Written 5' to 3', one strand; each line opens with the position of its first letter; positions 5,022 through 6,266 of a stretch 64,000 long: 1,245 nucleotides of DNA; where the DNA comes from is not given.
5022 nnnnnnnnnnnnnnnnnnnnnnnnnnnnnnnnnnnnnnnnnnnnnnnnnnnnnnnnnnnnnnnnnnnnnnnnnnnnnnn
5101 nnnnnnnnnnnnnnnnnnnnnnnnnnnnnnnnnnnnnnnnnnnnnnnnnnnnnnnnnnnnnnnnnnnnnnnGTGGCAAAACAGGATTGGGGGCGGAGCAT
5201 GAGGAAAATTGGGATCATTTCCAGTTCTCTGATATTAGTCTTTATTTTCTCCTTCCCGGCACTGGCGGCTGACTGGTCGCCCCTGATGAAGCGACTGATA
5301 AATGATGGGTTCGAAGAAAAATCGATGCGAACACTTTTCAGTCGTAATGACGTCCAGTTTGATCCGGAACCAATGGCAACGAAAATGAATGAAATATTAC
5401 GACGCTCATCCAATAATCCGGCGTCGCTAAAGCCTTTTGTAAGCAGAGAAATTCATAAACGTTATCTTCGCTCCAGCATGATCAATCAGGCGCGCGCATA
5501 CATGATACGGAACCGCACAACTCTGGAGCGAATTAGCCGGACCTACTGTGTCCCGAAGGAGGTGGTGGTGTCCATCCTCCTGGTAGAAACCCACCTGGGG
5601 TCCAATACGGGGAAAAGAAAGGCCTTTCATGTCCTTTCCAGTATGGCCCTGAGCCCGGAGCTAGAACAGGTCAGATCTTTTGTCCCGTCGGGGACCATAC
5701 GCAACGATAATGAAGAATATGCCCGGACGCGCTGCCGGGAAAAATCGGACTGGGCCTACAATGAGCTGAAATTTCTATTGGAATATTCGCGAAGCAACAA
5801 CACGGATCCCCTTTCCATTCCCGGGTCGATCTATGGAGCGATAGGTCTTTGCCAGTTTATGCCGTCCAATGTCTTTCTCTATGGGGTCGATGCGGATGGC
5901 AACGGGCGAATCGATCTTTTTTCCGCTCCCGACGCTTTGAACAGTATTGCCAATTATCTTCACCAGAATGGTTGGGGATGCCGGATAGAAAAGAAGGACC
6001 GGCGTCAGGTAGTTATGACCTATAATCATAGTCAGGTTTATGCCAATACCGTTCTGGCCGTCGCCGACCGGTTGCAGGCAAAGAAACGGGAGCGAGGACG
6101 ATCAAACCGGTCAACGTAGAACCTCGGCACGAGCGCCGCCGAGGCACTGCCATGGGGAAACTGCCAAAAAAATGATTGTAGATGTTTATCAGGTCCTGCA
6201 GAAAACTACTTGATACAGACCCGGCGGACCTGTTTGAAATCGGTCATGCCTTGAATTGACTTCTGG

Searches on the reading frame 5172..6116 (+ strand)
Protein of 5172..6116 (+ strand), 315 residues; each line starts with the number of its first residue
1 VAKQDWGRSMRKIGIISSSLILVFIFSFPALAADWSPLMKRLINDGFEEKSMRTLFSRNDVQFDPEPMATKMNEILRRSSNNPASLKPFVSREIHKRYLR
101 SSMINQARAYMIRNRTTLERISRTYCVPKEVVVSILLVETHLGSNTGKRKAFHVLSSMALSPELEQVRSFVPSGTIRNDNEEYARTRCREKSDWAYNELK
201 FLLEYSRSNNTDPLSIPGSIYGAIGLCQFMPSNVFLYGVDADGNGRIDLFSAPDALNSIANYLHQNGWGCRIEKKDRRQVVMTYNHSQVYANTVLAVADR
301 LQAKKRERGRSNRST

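Call 16: search_protein_families(library=pfam, proteins=[window:5172-6116:+], max_evalue=0.001)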
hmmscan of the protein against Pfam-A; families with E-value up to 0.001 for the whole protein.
window:5172-6116:+ (315 aa): 1 family
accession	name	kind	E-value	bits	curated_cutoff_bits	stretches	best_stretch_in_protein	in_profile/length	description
PF13406.11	SLT_2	-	2.5e-51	175.1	24.3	1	34-268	5-201/292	Transglycosylase SLT domain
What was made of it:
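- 5172..6119 (+): SLT_2 lytic transglycosylase gene that follows mutS. PF13406 E=2.5e-51 (call 16).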
